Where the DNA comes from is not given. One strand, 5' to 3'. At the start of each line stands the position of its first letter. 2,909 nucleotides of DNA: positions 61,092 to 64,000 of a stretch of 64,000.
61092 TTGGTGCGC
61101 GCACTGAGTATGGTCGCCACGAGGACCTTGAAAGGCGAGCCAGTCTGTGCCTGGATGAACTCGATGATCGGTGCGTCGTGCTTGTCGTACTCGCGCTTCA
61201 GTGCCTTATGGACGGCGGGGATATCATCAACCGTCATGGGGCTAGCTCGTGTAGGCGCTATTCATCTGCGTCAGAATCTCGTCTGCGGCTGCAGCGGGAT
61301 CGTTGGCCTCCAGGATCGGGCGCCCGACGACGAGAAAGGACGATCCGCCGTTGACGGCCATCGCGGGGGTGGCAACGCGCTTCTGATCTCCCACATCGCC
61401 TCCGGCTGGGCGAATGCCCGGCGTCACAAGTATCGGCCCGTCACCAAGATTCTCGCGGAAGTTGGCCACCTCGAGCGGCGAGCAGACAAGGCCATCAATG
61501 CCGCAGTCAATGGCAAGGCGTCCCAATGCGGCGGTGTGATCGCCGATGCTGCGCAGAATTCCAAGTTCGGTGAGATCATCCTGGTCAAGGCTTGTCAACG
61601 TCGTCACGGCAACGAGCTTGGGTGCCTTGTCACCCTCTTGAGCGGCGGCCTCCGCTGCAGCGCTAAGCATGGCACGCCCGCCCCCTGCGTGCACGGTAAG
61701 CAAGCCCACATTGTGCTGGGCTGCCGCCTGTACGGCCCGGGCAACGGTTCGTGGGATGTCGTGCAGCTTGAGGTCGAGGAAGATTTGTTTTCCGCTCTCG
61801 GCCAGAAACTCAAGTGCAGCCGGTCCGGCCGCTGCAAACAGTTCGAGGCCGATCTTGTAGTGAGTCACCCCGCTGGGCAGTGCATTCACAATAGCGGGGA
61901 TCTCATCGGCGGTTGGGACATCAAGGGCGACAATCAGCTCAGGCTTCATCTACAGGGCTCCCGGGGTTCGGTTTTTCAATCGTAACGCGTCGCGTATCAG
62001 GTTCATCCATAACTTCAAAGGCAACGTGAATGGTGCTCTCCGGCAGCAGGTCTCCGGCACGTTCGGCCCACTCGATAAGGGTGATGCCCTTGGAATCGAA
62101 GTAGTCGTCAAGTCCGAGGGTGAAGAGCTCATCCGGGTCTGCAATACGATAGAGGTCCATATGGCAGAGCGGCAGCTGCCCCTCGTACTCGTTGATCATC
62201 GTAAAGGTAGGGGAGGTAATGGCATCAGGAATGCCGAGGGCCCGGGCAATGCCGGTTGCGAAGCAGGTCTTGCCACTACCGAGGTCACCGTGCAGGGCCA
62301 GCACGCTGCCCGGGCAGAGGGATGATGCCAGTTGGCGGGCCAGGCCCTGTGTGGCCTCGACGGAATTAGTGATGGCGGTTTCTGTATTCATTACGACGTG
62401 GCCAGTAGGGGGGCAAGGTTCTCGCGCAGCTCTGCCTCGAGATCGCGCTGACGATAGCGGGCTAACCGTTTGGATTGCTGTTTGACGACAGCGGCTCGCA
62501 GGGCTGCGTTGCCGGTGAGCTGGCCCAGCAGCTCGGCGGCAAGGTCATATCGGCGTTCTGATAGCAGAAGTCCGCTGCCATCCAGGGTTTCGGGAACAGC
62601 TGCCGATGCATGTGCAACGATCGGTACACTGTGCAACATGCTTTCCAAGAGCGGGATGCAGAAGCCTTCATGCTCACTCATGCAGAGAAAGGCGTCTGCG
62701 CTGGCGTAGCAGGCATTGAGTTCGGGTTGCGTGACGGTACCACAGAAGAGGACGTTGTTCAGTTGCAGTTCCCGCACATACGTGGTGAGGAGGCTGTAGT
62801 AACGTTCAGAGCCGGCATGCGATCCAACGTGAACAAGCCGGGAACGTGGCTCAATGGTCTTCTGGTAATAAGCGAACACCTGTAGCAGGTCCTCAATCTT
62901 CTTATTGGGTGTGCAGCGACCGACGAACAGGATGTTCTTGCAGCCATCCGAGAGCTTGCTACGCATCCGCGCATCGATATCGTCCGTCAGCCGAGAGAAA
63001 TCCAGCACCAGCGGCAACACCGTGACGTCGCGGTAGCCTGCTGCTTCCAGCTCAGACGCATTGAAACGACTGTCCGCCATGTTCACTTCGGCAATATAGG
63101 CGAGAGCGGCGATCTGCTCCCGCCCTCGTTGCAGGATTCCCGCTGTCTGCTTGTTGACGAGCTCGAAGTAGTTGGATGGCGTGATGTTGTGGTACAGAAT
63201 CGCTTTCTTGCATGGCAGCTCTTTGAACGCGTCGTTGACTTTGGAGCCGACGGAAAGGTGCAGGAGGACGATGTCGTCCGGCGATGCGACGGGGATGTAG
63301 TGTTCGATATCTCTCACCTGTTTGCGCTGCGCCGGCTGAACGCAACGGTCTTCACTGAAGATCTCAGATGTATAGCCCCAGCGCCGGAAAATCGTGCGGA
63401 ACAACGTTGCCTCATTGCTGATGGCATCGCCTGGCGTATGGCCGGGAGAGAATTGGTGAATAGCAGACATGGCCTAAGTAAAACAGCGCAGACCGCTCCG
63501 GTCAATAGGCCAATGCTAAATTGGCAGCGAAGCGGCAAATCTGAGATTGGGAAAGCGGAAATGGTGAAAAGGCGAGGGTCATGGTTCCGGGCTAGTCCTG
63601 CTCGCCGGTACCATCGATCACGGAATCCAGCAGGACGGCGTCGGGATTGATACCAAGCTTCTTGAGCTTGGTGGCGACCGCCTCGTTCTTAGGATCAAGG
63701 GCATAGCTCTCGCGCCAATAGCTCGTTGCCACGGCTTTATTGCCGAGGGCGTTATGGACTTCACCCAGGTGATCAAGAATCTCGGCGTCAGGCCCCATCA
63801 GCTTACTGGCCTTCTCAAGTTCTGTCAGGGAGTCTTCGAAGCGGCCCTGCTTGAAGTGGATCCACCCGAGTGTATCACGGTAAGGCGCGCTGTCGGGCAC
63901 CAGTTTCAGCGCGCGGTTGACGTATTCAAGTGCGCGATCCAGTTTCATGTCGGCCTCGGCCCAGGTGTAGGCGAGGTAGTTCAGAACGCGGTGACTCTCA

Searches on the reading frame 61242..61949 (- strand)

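Call 11: search_protein_families(library=pfam, proteins=[window:61242-61949:-])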
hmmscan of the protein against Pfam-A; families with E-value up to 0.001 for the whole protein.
window:61242-61949:- (235 aa): 1 family
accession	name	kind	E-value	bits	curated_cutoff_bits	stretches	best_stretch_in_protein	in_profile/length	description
PF00215.30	OMPdecase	-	6.1e-54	183.7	27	1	3-225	1-221/221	Orotidine 5'-phosphate decarboxylase / HUMPS family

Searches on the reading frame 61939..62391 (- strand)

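Call 11: search_protein_families(library=pfam, proteins=[window:61939-62391:-])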
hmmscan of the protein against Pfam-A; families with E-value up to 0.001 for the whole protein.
window:61939-62391:- (150 aa): 1 family
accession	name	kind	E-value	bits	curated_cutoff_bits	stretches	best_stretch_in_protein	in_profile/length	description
PF02367.23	TsaE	-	2.3e-40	137.9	26.6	1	9-129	2-122/128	Threonylcarbamoyl adenosine biosynthesis protein TsaE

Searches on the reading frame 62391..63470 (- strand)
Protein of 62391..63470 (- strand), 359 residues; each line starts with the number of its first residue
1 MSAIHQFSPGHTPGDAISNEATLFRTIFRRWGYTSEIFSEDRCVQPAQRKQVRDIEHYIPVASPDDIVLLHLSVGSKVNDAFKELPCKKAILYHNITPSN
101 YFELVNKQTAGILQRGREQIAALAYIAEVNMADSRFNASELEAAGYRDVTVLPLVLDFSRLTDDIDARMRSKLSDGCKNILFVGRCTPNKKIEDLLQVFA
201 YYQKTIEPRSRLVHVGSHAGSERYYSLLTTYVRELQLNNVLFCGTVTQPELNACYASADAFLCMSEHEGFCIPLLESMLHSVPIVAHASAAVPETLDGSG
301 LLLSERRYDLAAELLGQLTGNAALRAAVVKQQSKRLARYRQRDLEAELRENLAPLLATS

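Call 11: search_protein_families(library=pfam, proteins=[window:62391-63470:-])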
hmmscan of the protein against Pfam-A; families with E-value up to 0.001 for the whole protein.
window:62391-63470:- (359 aa): 2 families
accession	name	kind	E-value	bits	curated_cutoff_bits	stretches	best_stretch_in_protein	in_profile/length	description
PF00534.26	Glycos_transf_1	-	2.9e-20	73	26.4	1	173-332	11-169/172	Glycosyl transferases group 1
PF13692.12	Glyco_trans_1_4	-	2.1e-19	70.6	27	1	178-313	2-135/142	Glycosyl transferases group 1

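Call 15: find_encoding_contigs(protein=window:62391-63470:-, flank=10000, max_places=10)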
Protein window:62391-63470:- (359 aa): 19 contigs read that carry it; 9 places shown.
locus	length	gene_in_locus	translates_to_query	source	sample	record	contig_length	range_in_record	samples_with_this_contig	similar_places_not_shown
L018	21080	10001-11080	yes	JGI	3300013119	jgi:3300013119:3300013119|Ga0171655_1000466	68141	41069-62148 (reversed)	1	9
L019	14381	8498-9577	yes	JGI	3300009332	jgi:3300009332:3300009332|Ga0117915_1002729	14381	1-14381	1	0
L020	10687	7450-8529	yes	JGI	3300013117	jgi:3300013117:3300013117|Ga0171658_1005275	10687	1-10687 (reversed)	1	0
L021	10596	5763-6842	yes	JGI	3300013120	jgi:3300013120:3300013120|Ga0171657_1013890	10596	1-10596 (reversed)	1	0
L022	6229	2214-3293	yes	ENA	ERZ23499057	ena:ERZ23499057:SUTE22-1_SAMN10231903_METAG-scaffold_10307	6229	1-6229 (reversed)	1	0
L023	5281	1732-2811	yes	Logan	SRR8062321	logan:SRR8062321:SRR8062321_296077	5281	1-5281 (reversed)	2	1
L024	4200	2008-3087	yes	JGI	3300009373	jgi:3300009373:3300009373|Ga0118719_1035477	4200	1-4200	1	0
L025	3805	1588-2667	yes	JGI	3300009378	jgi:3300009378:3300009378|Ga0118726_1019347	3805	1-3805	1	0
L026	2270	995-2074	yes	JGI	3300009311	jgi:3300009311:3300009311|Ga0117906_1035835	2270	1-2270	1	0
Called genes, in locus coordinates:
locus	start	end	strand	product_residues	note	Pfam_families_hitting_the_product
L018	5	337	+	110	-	PF07963:N_methyl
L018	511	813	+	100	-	-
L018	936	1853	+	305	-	PF13398:Peptidase_M50B (weak), PF02163:Peptidase_M50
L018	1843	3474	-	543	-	PF00342:PGI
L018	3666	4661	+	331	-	PF11858:DUF3378, PF01351:RNase_HII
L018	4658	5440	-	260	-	PF14602:Hexapep_2 (faint), PF25084:LbH_EIF2B (faint), PF25087:GMPPB_C (faint), PF00132:Hexapep, PF13720:Acetyltransf_11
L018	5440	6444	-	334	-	PF03331:LpxC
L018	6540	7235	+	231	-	PF00551:Formyl_trans_N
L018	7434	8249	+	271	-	PF01634:HisG, PF08029:HisG_C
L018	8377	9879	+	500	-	PF25064:ARM_TT21_5th (faint), PF00515:TPR_1 (faint), PF07719:TPR_2 (faint), PF12895:ANAPC3 (faint), PF13174:TPR_6 (faint), PF13176:TPR_7 (faint), PF13374:TPR_10 (faint), PF13429:TPR_15 (weak), +15 more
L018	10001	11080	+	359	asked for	PF00534:Glycos_transf_1, PF13692:Glyco_trans_1_4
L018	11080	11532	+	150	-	PF02367:TsaE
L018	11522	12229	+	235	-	PF00215:OMPdecase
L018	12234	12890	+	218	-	PF00730:HhH-GPD, PF00633:HHH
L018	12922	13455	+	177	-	PF12127:FloA (weak)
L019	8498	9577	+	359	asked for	PF00534:Glycos_transf_1, PF13692:Glyco_trans_1_4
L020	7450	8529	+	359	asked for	PF00534:Glycos_transf_1, PF13692:Glyco_trans_1_4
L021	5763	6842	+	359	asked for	PF00534:Glycos_transf_1, PF13692:Glyco_trans_1_4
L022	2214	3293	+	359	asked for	PF00534:Glycos_transf_1, PF13692:Glyco_trans_1_4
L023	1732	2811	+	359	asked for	PF00534:Glycos_transf_1, PF13692:Glyco_trans_1_4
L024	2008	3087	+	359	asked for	PF00534:Glycos_transf_1, PF13692:Glyco_trans_1_4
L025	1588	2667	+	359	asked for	PF00534:Glycos_transf_1, PF13692:Glyco_trans_1_4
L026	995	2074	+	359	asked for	PF00534:Glycos_transf_1, PF13692:Glyco_trans_1_4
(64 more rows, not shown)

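Call 32: find_homologous_proteins(query=window:62391-63470:-, max_evalue=1e-60)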
Query window:62391-63470:- (359 aa): 2788 proteins with E <= 1e-60 among 8000 candidates; the best 120 are listed.
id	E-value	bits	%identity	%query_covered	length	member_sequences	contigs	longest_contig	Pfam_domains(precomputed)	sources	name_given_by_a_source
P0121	2.8e-220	748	100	94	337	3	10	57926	PF00534.27,PF13692.13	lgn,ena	-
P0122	9.1e-203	691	85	100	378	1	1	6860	PF00534.27,PF13692.13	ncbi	-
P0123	2.3e-193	660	81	99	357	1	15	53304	PF00534.27,PF13692.13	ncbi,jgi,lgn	jgi:glycosyltransferase involved in cell wall biosynthesis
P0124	2.3e-193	660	81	99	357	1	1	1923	PF00534.27,PF13692.13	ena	-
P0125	4.2e-189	646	80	100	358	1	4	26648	PF00534.27,PF13692.13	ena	-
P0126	4.5e-189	646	79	99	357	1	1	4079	PF00534.27,PF13692.13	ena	-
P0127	4.5e-185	633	77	99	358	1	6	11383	PF00534.27,PF13692.13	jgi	-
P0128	9.2e-181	618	76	100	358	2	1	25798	PF00534.27,PF13692.13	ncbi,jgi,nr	ncbi:MAG: glycosyltransferase [Verrucomicrobia bacterium]|jgi:L-malate glycosyltransferase|nr:glycos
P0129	1.7e-179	614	77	100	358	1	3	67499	PF00534.27,PF13692.13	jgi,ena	jgi:L-malate glycosyltransferase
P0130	1.7e-176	604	74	99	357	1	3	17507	PF00534.27,PF20706.4,PF13692.13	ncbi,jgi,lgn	jgi:glycosyltransferase involved in cell wall biosynthesis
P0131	8.3e-173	592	73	99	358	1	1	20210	PF00534.27,PF13692.13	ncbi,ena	-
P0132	2.6e-170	584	72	99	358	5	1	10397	PF00534.27,PF13692.13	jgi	jgi:glycosyltransferase involved in cell wall biosynthesis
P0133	1.1e-169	582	72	99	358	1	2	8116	PF00534.27,PF13692.13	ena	-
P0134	1.3e-169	582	74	99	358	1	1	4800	PF00534.27,PF20706.4,PF13692.13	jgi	-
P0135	5.2e-169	580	72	99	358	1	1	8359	PF00534.27,PF13692.13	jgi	-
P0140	7.3e-166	569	71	99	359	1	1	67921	PF00534.27,PF13692.13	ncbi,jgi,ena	-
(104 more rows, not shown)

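Call 33: find_encoding_contigs(protein=P0140, flank=10000, max_places=1)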
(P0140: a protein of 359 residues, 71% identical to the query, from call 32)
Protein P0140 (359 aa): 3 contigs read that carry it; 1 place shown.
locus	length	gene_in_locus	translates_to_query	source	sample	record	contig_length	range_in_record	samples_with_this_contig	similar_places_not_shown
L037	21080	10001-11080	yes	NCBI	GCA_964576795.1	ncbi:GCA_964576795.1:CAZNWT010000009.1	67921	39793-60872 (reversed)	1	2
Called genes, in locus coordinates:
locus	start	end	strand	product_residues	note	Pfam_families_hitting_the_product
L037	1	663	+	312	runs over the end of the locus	PF13398:Peptidase_M50B (weak), PF02163:Peptidase_M50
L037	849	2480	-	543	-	PF00342:PGI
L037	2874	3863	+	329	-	PF11858:DUF3378, PF01351:RNase_HII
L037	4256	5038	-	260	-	PF25084:LbH_EIF2B (faint), PF25087:GMPPB_C (faint), PF00132:Hexapep, PF13720:Acetyltransf_11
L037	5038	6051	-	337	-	PF03331:LpxC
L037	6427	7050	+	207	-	PF00551:Formyl_trans_N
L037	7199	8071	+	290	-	PF01634:HisG, PF08029:HisG_C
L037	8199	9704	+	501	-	PF20308:TPR-S (faint), PF00515:TPR_1 (faint), PF07719:TPR_2 (faint), PF13174:TPR_6 (faint), PF13414:TPR_11 (faint), PF23914:TPR_CcmH_CycH (faint), PF13432:TPR_16 (faint), PF13428:TPR_14 (weak), +12 more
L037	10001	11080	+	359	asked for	PF00534:Glycos_transf_1, PF13692:Glyco_trans_1_4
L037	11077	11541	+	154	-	PF02367:TsaE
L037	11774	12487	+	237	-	PF00215:OMPdecase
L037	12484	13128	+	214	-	PF00730:HhH-GPD, PF00633:HHH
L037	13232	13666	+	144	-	PF12127:FloA (weak)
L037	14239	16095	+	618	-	PF02321:OEP (weak)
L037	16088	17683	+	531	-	PF25954:Beta-barrel_RND_2 (faint), PF25990:Beta-barrel_YknX, PF25989:YknX_C (faint)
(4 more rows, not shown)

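Call 34: find_encoding_contigs(protein=P0122, flank=10000, max_places=1)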
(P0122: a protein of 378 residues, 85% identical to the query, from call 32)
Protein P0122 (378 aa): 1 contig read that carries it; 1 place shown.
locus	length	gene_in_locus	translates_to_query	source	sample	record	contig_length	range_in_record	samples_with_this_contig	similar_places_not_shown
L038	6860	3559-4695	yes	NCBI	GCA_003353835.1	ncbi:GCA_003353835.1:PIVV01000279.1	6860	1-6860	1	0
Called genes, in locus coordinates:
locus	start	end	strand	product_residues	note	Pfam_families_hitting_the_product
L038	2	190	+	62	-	?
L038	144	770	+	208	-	PF00551:Formyl_trans_N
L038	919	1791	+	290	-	PF01634:HisG, PF08029:HisG_C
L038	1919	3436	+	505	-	PF13374:TPR_10 (faint), PF00515:TPR_1 (faint), PF07719:TPR_2 (faint), PF12895:ANAPC3 (faint), PF13174:TPR_6 (faint), PF13176:TPR_7 (faint), PF13428:TPR_14 (weak), PF13371:TPR_9 (weak), +11 more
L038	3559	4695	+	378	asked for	PF00534:Glycos_transf_1, PF13692:Glyco_trans_1_4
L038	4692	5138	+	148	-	PF02367:TsaE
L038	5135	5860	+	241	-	PF00215:OMPdecase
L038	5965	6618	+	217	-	PF00730:HhH-GPD, PF00633:HHH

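Call 35: find_encoding_contigs(protein=P0123, flank=10000, max_places=1)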
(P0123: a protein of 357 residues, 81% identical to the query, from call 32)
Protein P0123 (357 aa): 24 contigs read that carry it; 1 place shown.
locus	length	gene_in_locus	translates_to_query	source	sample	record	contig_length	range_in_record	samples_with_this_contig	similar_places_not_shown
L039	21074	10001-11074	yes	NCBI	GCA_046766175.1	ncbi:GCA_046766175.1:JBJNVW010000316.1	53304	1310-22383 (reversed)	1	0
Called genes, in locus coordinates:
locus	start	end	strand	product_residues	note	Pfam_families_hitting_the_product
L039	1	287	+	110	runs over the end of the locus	PF07963:N_methyl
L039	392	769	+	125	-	-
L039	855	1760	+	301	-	PF13398:Peptidase_M50B (weak), PF02163:Peptidase_M50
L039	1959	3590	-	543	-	PF00342:PGI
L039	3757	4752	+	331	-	PF11858:DUF3378, PF01351:RNase_HII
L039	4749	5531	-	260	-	PF14602:Hexapep_2 (faint), PF25084:LbH_EIF2B (faint), PF25087:GMPPB_C (faint), PF00132:Hexapep, PF13720:Acetyltransf_11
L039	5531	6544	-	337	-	PF03331:LpxC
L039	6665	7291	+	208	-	PF00551:Formyl_trans_N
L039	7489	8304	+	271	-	PF01634:HisG, PF08029:HisG_C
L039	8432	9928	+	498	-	PF00515:TPR_1 (faint), PF07719:TPR_2 (faint), PF12895:ANAPC3 (faint), PF13174:TPR_6 (faint), PF13176:TPR_7 (faint), PF13429:TPR_15, PF13428:TPR_14 (weak), PF13371:TPR_9 (weak), +10 more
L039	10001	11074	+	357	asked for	PF00534:Glycos_transf_1, PF13692:Glyco_trans_1_4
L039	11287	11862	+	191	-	PF02367:TsaE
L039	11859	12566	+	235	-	PF00215:OMPdecase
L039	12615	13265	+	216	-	PF00730:HhH-GPD, PF00633:HHH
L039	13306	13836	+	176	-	-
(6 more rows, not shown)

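Call 36: find_encoding_contigs(protein=P0129, flank=10000, max_places=1)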
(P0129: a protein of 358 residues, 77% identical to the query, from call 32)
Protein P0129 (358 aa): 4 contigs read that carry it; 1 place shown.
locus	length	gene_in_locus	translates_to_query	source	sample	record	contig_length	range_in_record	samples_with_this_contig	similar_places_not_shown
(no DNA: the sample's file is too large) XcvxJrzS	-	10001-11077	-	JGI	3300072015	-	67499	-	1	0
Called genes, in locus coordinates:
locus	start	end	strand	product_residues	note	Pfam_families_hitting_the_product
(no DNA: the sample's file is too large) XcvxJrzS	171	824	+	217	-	PF03006:HlyIII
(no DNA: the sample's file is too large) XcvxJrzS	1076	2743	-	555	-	PF02463:SMC_N (faint), PF00005:ABC_tran, PF13401:AAA_22 (faint), PF13304:AAA_21 (weak), PF12848:ABC_tran_Xtn, PF00005:ABC_tran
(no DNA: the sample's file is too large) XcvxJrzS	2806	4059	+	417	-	-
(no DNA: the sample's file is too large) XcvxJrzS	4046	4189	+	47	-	-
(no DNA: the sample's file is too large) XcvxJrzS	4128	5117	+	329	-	PF11858:DUF3378, PF01351:RNase_HII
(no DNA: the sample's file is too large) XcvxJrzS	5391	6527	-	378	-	PF03331:LpxC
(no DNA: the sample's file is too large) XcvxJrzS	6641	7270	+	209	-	PF00551:Formyl_trans_N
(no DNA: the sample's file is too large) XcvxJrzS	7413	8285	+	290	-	PF01634:HisG, PF08029:HisG_C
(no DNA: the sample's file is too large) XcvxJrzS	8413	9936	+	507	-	PF00515:TPR_1 (faint), PF07719:TPR_2 (faint), PF12895:ANAPC3 (faint), PF13174:TPR_6 (faint), PF13428:TPR_14 (weak), PF13432:TPR_16, PF13424:TPR_12 (weak), PF13432:TPR_16 (weak), +12 more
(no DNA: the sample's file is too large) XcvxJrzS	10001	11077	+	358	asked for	PF00534:Glycos_transf_1, PF13692:Glyco_trans_1_4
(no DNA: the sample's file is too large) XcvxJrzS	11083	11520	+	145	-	PF02367:TsaE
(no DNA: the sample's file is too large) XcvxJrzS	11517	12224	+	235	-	PF00215:OMPdecase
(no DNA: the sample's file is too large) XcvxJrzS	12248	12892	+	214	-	PF00730:HhH-GPD, PF00633:HHH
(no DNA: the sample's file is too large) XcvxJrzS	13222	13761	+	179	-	PF12127:FloA (weak)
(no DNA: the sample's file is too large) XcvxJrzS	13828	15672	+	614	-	PF02321:OEP (weak)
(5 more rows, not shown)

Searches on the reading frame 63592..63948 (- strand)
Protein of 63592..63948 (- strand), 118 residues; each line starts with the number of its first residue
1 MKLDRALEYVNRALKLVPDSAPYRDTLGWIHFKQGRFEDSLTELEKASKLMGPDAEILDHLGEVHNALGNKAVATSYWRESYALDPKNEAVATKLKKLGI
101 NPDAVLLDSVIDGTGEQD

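Call 11: search_protein_families(library=pfam, proteins=[window:63592-63948:-])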
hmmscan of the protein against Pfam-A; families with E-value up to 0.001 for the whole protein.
window:63592-63948:- (118 aa): 11 families
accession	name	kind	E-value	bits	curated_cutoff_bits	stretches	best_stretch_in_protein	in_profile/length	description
PF07719.23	TPR_2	-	5.6e-13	48.4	27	0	26-50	6-30/34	Tetratricopeptide repeat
PF13428.12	TPR_14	-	6.1e-09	36.1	23.5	0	56-95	2-41/44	Tetratricopeptide repeat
PF13424.12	TPR_12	-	1.6e-08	35.1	30.1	1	30-86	12-76/77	Tetratricopeptide repeat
PF13414.12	TPR_11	-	1.5e-06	28.2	26.8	1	30-69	3-42/42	TPR repeat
PF13181.12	TPR_8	-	1.8e-06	28.1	25.7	0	26-50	6-30/34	Tetratricopeptide repeat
PF13371.12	TPR_9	-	3.1e-06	27.5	35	1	3-59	11-66/73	Tetratricopeptide repeat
PF13432.12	TPR_16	-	3.2e-06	27.9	32.7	0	27-88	3-64/65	Tetratricopeptide repeat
PF00515.34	TPR_1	-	3.3e-06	27.1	27.8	0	27-47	7-27/34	Tetratricopeptide repeat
PF13374.12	TPR_10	-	1.2e-05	25.6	27.5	0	24-47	5-28/42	Tetratricopeptide repeat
PF14559.12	TPR_19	-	0.00012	22.8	25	0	3-56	7-60/68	Tetratricopeptide repeat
PF13429.12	TPR_15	-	0.00085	19.3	26.2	0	4-90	163-249/280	Tetratricopeptide repeat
